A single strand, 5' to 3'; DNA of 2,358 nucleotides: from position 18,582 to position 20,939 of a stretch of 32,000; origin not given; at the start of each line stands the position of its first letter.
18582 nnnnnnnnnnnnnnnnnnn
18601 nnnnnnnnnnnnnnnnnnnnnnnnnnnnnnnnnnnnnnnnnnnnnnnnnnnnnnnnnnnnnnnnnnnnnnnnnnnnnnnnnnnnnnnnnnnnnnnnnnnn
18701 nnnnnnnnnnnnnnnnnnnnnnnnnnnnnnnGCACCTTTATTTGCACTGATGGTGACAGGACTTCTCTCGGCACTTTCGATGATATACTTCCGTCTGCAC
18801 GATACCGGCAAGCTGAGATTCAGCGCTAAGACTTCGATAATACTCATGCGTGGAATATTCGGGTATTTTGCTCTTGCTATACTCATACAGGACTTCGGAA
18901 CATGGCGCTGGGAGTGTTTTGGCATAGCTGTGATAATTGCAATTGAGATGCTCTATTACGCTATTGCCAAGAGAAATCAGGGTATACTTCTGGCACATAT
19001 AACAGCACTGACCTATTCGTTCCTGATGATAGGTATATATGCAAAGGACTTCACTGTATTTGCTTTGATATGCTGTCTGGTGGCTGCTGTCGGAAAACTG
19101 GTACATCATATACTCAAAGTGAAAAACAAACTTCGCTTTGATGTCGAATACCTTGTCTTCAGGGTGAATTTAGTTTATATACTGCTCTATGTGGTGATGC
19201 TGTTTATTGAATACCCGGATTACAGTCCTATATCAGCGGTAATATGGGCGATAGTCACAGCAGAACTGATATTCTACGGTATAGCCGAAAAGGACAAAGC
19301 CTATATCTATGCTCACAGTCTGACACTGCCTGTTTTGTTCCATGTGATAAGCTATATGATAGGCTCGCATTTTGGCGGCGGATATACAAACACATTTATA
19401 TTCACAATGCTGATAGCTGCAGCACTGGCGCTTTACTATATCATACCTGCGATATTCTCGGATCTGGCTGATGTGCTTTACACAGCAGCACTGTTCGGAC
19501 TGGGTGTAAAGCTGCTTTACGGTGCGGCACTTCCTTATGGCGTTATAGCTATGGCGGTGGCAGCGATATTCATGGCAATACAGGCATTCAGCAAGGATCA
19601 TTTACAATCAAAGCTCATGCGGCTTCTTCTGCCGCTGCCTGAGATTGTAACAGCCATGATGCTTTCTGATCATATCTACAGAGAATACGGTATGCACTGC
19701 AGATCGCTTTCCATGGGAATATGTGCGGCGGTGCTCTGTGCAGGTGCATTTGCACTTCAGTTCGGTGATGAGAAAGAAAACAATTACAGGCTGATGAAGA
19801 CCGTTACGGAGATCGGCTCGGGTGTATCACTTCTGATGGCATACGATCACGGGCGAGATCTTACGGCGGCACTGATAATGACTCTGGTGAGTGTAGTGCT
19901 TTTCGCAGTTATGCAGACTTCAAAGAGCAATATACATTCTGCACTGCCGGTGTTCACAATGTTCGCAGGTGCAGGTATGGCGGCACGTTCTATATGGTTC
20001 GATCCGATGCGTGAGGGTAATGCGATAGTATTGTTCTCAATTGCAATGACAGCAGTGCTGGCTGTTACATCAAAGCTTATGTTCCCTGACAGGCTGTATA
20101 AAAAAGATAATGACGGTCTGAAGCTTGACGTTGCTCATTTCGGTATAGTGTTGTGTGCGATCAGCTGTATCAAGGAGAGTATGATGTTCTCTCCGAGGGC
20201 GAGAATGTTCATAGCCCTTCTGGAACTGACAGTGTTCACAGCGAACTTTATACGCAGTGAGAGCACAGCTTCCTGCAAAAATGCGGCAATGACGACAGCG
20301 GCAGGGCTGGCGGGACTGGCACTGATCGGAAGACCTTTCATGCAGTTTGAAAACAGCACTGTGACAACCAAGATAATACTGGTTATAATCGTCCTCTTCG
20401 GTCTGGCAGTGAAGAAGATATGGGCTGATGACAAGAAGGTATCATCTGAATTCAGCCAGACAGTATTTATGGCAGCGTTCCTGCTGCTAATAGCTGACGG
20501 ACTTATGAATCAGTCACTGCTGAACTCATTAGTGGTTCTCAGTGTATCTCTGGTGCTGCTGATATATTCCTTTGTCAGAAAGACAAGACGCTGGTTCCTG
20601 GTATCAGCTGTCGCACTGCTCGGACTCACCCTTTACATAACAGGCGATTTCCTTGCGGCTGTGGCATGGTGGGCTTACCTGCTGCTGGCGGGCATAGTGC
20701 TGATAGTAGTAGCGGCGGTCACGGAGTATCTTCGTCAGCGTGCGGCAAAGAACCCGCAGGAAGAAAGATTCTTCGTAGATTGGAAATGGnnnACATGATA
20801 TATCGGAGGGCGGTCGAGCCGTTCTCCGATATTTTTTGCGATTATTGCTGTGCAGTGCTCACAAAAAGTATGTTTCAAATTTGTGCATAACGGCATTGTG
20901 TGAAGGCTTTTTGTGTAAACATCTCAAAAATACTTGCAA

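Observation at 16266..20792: Giant 1508-aa membrane protein assembled from tandem ~110-aa four-helix modules with a conserved buried Glu and His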

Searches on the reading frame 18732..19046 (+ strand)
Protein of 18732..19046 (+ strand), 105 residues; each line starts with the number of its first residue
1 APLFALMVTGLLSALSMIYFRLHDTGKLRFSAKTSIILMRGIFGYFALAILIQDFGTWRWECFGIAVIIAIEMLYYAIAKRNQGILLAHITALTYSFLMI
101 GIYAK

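Call 47: search_protein_representatives(alignment_id=A3)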
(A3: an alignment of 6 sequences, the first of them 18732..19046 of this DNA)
Query: 6 sequences, 110 profile positions. Proteins with E-value up to 0.001 (for the whole library): 16; up to 1e-10: 7; up to 1e-30: 7. The best 16 are listed.
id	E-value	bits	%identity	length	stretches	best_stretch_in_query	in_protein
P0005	3.0e-131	445.8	-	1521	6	2-104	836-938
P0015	1.3e-118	405.1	-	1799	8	3-105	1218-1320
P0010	3.4e-104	358.7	-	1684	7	1-108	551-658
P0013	8.4e-104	357.4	-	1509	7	1-108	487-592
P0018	4.4e-85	297.2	-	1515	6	4-104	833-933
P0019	9.9e-78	273.5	-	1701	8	4-95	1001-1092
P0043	3.5e-57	207.4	-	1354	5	2-107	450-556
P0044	2.3e-09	53.4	-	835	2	4-100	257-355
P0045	6.0e-09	52.1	-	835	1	4-105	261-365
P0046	6.6e-09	52.0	-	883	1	6-105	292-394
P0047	5.7e-08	49.0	-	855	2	4-100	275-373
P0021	2.1e-07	47.1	-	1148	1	1-106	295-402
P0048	5.2e-06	42.7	-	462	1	5-108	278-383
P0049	5.2e-05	39.4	-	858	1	8-107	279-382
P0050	8.9e-05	38.7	-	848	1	4-105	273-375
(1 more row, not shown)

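Call 50: find_encoding_contigs(protein=P0044, flank=5000, max_places=2)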
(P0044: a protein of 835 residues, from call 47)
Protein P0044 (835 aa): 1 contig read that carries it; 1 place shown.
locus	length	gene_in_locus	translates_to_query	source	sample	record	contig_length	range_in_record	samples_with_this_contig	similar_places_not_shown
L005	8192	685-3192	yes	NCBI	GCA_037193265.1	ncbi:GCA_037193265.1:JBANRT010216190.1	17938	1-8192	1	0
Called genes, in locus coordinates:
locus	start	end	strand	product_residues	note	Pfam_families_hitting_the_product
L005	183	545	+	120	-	PF05067:Mn_catalase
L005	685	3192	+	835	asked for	-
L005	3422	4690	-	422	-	PF01547:SBP_bac_1, PF13416:SBP_bac_8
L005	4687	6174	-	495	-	PF00990:GGDEF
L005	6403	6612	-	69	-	-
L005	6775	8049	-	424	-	PF12897:Asp_aminotransf, PF00155:Aminotran_1_2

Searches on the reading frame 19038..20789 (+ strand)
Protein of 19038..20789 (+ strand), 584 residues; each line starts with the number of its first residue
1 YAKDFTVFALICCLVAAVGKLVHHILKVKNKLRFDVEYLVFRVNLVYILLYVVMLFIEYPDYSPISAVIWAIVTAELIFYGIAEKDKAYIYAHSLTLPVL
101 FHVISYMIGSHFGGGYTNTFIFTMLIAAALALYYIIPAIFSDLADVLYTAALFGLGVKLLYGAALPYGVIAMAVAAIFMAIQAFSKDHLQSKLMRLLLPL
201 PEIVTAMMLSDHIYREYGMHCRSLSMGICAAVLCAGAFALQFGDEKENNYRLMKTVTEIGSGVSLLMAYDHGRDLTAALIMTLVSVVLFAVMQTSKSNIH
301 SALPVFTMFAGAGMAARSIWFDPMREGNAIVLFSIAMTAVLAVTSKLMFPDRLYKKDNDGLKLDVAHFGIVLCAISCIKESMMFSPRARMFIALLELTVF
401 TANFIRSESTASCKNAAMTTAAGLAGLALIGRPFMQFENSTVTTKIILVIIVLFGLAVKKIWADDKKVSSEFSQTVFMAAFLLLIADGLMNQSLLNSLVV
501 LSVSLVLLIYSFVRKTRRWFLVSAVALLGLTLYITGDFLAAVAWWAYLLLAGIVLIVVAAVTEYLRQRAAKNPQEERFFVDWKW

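Call 37: predict_structure(alignment_id=A2)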
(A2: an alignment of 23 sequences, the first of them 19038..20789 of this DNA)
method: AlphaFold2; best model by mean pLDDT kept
length: 584 residues; sequences in the alignment: 23
mean_pLDDT: 81.5   pTM: 0.68
mean pLDDT of the five models: 81.5, 80.0, 78.8, 74.3, 73.5
residues with pLDDT >= 90: 144; 70-90: 344; 50-70: 89; < 50: 7
segments of 3 or more residues with pLDDT < 50: 539-542
pLDDT, mean of each block of 10 residues (from residue 1): 71 83 83 75 77 81 85 87 83 88 88 81 92 83 86 91 81 91 74 85 92 87 93 91 71 89 92 87 94 85 92 90 87 92 90 80 90 90 85 92 88 88 85 61 78 83 81 80 78 73 78 68 71 56 55 66 58 56 53
secondary structure, 60 per line:
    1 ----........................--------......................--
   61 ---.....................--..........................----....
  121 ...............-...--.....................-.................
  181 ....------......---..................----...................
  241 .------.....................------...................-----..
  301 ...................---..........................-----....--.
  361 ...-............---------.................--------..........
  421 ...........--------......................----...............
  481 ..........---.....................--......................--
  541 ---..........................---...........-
elements in order: H5-28 H37-58 H64-84 H87-112 H117-135 H142-162 H164-184 H191-196 H200-217 H222-241 H248-268 H275-293 H299-319 H323-348 E354-357 E360-363 H365-376 H386-402 H411-431 H440-461 H466-490 H494-514 H517-538 H544-569 H573-583

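Call 40: fold_search(model_id=the predicted structure, library=pdb)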
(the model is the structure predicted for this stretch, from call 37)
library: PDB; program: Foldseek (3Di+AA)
matches with E <= 10: 333; with E <= 0.001: 0
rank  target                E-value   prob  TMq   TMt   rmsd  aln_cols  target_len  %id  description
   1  3zgq                  1.4e-01  0.33  0.13  0.15  23.6       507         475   10  Crystal structure of human interferon-induced protein IFIT5 (released 2013-01-23)
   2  7rdr_A                1.7e-01  0.51  0.16  0.19  22.0       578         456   11  Circular tandem repeat protein with novel repeat topology and enhanced subunit contact surfaces (released 2021-09-01)
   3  8v3b_a                1.9e-01  0.89  0.22  0.28  18.5       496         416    9  Computational Designed Nanocage O43_129_+4 (released 2024-03-13)
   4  9hms_C                2.5e-01  0.15  0.12  0.08  26.8       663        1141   11  Cryo-EM structure of human separase bound to SCC1 (310-550 aa) and SA2 (released 2025-09-03)
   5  3sf4_B                3.0e-01  0.57  0.17  0.24  16.8       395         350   11  Crystal structure of the complex between the conserved cell polarity proteins Inscuteable and LGN (released 2011-11-23)
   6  6af0_A                3.6e-01  0.30  0.17  0.13  19.7       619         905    9  Structure of Ctr9, Paf1 and Cdc73 ternary complex from Myceliophthora thermophila (released 2018-09-19)
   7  9fpz_B                3.6e-01  0.23  0.15  0.12  33.0       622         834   12  Human NatA-MAP2 80S ribosome complex (released 2024-07-03)
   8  7y4i_B                3.8e-01  0.18  0.13  0.10  17.4       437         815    9  Crystal structure of SPINDLY in complex with GDP (released 2022-12-07)
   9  7t7t_A                3.9e-01  0.25  0.14  0.16  25.1       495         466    8  Structure of TSK/BRU1 bound to histone H3.1 (released 2022-03-30)
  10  8qca_B                3.9e-01  0.15  0.13  0.11  23.1       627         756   10  CryoEM structure of a S. Cerevisiae Ski2387 complex in the closed state bound to RNA (released 2023-11-15)
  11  5l9u_O                4.6e-01  0.25  0.14  0.13  21.7       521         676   10  Model of human Anaphase-promoting complex/Cyclosome (APC/C-CDH1) with a cross linked Ubiquitin variant-substrate-UBE2C (released 2016-09-14)
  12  7rqf_A                4.8e-01  0.14  0.12  0.13  28.7       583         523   10  Crystal Structure of LbcA (lipoprotein binding partner of CtpA) of Pseudomonas aeruginosa (released 2022-04-27)
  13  6sgw_C                5.0e-01  0.84  0.25  0.31  15.6       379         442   16  Structure of the ESX-3 core complex (released 2019-10-09)
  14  3sf4_A                5.2e-01  0.47  0.18  0.24  18.7       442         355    9  Crystal structure of the complex between the conserved cell polarity proteins Inscuteable and LGN (released 2011-11-23)
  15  6q6g_O                5.2e-01  0.28  0.15  0.13  22.1       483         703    9  Cryo-EM structure of the APC/C-Cdc20-Cdk2-cyclinA2-Cks2 complex, the D1 box class (released 2019-09-11)
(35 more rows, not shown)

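Call 88: fold_search(model_id=the predicted structure, library=viral)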
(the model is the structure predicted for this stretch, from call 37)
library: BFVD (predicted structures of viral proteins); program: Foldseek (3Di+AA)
matches with E <= 10: 134; with E <= 0.001: 0
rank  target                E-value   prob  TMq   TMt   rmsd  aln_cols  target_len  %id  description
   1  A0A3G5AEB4            2.1e-01  0.16  0.11  0.13  21.0       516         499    9  Uncharacterized protein [Hyperionvirus sp.]
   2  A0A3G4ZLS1            3.7e-01  0.15  0.15  0.10  40.2       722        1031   11  Uncharacterized protein [Terrestrivirus sp.]
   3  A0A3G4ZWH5            4.0e-01  0.15  0.11  0.14  23.5       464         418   11  Uncharacterized protein [Faunusvirus sp.]
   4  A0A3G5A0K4            5.5e-01  0.35  0.13  0.21  17.3       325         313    9  Uncharacterized protein [Harvfovirus sp.]
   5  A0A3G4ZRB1            6.7e-01  0.33  0.19  0.20  22.2       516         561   10  RING-type domain-containing protein [Dasosvirus sp.]
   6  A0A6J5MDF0            7.5e-01  0.08  0.11  0.08  32.9       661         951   12  Lysozyme [uncultured Caudovirales phage]
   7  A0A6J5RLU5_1          7.8e-01  0.15  0.12  0.08  21.7       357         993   10  Uncharacterized protein [uncultured Caudovirales phage]
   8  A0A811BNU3            8.5e-01  0.18  0.15  0.14  17.9       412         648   12  F-box domain containing protein [Pandoravirus japonicus]
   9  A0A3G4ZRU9            1.1e+00  0.08  0.11  0.12  26.4       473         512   10  Uncharacterized protein [Dasosvirus sp.]
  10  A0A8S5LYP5            1.1e+00  0.04  0.09  0.05  36.7       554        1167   14  Minor tail protein [Siphoviridae sp. ctvGX2]
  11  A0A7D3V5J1            1.4e+00  0.06  0.09  0.10  25.2       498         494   13  Tetratricopeptide repeat protein [Fadolivirus FV1/VV64]
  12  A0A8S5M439            1.6e+00  0.06  0.12  0.09  38.4       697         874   11  Tail tape measure protein [Siphoviridae sp. ct3b712]
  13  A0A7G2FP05            1.7e+00  0.13  0.17  0.21  17.3       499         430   11  PMGF 505-11L [African swine fever virus]
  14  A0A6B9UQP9            1.7e+00  0.10  0.15  0.15  21.3       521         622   11  (no name in the UniProt tables at hand)
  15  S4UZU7                1.8e+00  0.13  0.16  0.22  24.9       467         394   12  Envelope protein UL43 [Infectious laryngotracheitis virus]
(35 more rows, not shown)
